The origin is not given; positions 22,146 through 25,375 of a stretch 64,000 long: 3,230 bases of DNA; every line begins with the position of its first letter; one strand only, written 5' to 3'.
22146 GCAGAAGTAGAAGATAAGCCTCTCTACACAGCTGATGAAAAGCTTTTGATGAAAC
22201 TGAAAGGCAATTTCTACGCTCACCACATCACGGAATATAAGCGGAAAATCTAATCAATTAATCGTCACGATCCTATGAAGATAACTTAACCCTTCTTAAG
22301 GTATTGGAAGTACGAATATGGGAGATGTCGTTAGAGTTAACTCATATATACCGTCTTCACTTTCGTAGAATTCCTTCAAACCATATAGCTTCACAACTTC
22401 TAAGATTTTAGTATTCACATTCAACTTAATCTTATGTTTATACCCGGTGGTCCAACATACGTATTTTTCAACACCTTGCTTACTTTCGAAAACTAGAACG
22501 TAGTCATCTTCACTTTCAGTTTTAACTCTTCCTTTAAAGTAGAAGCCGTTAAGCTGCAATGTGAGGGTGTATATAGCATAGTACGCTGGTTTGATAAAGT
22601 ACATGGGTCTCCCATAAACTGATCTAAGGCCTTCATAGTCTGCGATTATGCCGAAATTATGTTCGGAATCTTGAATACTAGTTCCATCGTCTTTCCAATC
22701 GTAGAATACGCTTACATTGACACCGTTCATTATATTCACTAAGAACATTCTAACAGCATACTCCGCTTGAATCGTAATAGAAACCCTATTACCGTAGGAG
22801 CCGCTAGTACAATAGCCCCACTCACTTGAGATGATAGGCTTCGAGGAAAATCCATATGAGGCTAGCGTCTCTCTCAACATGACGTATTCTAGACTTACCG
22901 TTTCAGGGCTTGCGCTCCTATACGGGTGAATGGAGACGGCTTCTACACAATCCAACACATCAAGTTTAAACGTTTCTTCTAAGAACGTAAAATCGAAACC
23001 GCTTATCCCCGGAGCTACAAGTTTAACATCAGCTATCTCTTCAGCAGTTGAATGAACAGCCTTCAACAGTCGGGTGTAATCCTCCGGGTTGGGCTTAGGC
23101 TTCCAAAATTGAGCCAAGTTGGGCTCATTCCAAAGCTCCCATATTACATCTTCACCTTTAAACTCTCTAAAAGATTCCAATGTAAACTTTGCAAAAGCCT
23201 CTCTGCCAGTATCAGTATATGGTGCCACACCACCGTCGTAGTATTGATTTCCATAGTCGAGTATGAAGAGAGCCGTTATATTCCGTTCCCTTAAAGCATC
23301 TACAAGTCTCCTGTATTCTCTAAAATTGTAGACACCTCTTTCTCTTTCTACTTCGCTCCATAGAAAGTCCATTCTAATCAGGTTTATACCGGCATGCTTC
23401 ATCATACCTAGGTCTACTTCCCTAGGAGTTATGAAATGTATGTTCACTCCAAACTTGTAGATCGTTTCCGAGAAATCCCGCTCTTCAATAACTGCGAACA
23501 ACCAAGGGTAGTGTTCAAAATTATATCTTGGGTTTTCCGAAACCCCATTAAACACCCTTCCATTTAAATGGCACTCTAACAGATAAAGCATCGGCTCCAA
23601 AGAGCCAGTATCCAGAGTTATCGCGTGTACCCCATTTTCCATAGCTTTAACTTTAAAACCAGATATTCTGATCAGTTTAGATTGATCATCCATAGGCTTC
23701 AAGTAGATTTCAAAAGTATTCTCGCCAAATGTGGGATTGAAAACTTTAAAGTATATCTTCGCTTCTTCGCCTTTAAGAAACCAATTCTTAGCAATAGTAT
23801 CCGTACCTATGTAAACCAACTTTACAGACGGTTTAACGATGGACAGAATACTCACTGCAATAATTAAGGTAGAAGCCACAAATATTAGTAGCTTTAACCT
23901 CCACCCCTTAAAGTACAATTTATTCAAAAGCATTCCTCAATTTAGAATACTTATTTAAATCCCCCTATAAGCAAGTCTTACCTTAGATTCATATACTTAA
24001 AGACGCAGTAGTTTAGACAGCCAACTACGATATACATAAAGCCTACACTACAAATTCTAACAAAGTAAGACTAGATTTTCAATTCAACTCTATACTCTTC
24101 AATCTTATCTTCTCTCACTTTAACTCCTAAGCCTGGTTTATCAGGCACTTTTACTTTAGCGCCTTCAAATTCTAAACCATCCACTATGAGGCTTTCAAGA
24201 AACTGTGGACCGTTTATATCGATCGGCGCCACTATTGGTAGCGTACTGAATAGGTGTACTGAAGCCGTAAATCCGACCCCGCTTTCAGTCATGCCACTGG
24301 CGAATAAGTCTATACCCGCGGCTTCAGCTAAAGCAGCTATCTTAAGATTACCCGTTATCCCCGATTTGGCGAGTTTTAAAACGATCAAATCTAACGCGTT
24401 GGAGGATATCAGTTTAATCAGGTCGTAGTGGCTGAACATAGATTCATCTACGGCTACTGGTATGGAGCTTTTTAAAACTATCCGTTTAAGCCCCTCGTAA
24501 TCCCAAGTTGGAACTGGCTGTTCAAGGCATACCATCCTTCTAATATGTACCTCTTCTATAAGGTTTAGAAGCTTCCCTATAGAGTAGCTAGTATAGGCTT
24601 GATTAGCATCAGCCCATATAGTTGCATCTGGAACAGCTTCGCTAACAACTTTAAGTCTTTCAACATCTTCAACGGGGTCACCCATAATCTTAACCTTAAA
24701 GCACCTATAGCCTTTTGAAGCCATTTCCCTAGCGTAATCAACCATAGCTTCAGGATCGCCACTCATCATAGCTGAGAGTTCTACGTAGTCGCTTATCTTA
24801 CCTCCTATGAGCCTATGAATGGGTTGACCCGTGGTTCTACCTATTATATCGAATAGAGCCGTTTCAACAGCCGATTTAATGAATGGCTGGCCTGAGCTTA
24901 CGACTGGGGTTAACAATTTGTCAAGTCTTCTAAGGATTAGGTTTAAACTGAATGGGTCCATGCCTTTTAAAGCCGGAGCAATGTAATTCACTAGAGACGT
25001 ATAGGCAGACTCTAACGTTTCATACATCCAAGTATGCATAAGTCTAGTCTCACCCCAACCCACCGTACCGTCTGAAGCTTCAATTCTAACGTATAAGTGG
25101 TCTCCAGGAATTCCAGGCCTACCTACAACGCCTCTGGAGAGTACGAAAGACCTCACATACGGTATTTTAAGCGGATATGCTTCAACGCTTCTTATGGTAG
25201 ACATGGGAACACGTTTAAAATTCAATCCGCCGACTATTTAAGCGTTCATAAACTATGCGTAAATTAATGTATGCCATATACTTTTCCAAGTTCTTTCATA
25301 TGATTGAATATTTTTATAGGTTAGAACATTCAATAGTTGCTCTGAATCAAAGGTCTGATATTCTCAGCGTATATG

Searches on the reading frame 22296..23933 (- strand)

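Call 103: search_protein_families(library=pfam, proteins=[window:22296-23933:-], max_evalue=0.00001)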
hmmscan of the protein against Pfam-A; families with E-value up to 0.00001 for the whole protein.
window:22296-23933:- (545 aa): 1 family
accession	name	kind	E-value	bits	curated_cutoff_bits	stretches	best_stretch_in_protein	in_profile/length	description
PF00150.24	Cellulase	-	2.5e-07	30.9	23.5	1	172-404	24-258/272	Cellulase (glycosyl hydrolase family 5)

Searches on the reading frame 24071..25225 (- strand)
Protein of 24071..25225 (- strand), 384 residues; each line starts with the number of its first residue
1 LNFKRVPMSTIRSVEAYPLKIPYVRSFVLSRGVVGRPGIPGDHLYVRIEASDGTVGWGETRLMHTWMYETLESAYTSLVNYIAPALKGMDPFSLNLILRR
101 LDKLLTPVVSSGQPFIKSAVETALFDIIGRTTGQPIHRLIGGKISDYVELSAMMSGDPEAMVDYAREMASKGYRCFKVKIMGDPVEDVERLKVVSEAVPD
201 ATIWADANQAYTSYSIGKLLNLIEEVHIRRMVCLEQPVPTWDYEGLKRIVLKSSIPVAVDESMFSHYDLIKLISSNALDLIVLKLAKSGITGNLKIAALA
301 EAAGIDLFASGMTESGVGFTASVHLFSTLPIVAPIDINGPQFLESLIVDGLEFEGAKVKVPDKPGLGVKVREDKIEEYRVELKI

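Call 103: search_protein_families(library=pfam, proteins=[window:24071-25225:-], max_evalue=0.00001)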
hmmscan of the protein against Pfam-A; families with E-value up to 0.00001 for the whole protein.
window:24071-25225:- (384 aa): 2 families
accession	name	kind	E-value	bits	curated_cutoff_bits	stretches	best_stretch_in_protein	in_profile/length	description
PF13378.12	MR_MLE_C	-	5.7e-46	157.4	29.4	1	161-374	2-219/219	Enolase C-terminal domain-like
PF02746.21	MR_MLE_N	-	8.8e-13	48.9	22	1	45-141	30-117/117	Mandelate racemase / muconate lactonizing enzyme, N-terminal domain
